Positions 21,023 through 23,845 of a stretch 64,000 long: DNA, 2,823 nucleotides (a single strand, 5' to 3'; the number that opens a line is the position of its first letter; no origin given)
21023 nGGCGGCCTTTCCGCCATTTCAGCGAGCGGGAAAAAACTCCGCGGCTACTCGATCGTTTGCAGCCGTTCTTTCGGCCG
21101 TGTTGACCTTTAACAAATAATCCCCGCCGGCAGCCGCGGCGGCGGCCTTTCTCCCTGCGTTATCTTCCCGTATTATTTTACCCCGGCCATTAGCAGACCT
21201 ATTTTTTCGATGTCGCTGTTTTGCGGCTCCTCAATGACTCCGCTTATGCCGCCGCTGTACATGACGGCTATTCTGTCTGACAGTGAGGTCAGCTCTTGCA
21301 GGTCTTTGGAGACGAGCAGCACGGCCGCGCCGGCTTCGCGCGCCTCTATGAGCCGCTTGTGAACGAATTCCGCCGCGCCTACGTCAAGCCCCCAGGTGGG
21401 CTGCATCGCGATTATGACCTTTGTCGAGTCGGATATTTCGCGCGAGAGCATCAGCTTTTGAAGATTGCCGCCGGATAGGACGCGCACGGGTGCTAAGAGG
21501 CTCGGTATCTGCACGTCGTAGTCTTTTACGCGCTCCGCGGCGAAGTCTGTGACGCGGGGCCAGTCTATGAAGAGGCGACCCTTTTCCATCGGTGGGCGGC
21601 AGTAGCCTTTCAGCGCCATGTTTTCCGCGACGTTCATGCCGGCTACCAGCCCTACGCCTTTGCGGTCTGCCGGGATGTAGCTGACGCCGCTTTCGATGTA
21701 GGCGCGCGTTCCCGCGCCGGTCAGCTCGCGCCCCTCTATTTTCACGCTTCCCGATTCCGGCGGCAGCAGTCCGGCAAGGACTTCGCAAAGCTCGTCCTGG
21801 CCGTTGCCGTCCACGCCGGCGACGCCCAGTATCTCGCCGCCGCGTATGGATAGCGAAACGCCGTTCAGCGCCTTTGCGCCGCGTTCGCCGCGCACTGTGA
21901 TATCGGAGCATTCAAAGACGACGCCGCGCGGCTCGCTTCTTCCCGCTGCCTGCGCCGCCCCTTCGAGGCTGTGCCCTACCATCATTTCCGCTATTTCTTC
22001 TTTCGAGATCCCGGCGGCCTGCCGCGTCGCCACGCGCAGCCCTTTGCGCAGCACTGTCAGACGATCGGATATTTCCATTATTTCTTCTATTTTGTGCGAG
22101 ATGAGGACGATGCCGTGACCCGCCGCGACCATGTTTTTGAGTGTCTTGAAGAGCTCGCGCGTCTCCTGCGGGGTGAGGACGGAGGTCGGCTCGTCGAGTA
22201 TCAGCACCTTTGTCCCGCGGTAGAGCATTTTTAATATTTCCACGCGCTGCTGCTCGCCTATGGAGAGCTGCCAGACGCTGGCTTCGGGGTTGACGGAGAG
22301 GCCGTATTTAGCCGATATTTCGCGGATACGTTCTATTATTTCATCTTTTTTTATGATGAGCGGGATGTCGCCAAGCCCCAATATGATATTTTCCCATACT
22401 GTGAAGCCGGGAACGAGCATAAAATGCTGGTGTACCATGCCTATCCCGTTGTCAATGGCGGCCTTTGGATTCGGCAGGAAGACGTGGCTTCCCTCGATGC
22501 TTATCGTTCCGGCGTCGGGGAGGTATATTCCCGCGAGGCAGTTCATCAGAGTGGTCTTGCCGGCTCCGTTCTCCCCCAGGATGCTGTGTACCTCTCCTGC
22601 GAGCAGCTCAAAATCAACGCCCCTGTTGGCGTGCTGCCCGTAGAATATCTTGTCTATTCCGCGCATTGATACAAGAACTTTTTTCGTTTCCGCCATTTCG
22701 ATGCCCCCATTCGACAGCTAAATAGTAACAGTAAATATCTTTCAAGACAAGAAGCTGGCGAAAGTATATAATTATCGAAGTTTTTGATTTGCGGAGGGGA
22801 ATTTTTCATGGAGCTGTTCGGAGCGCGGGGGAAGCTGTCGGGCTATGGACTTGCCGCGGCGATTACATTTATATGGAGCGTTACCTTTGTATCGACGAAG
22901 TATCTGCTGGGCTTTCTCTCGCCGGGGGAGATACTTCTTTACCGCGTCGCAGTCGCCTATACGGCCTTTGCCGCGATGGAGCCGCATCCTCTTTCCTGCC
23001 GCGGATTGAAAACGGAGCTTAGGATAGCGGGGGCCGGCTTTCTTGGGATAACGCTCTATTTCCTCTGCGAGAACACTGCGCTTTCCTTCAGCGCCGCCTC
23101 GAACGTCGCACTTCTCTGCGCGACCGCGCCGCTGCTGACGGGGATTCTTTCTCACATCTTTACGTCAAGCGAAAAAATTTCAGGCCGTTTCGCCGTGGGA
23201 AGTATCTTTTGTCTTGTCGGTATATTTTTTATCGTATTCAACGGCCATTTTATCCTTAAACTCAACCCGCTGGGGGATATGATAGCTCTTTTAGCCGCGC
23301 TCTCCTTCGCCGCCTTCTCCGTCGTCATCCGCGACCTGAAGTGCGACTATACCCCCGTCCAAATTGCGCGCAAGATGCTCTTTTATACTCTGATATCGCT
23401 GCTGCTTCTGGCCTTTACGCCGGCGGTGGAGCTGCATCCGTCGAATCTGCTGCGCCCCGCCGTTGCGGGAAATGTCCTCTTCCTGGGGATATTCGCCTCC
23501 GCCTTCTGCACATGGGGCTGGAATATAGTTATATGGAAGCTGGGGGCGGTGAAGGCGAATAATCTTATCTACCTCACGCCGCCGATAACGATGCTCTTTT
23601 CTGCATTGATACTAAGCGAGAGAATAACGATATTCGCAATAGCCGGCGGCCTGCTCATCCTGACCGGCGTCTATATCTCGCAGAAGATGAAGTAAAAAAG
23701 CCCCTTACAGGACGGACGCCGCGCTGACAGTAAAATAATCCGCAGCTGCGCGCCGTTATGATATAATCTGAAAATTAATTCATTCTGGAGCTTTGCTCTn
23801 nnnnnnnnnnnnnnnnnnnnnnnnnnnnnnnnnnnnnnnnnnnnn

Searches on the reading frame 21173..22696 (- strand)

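Call 40: search_protein_families(library=pfam, proteins=[window:21173-22696:-])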
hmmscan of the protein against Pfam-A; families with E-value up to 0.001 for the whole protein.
window:21173-22696:- (507 aa): 3 families
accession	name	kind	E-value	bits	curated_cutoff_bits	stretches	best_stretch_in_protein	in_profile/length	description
PF00005.33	ABC_tran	-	1.5e-46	158.9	25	2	26-172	3-137/137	ABC transporter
PF13304.12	AAA_21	-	5.2e-06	27.2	27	0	138-202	232-299/304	AAA domain, putative AbiEii toxin, Type IV TA system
PF13476.12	AAA_23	-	0.00022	22.3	27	1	26-55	12-40/201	AAA domain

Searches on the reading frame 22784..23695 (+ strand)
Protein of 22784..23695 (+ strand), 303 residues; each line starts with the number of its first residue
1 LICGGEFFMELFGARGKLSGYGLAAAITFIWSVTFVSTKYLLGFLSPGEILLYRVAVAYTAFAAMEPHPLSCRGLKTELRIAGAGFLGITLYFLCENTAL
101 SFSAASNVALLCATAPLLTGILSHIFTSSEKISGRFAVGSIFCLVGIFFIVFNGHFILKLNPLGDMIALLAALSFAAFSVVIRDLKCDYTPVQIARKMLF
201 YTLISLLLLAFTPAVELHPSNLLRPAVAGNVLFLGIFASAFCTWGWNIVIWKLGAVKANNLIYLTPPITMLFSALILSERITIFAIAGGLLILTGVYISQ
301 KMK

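Call 40: search_protein_families(library=pfam, proteins=[window:22784-23695:+])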
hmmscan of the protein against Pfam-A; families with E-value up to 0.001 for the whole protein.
window:22784-23695:+ (303 aa): 1 family
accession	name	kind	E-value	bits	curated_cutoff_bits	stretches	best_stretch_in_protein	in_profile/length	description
PF00892.27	EamA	-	2.2e-32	112.6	28.2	2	19-151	2-134/135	EamA-like transporter family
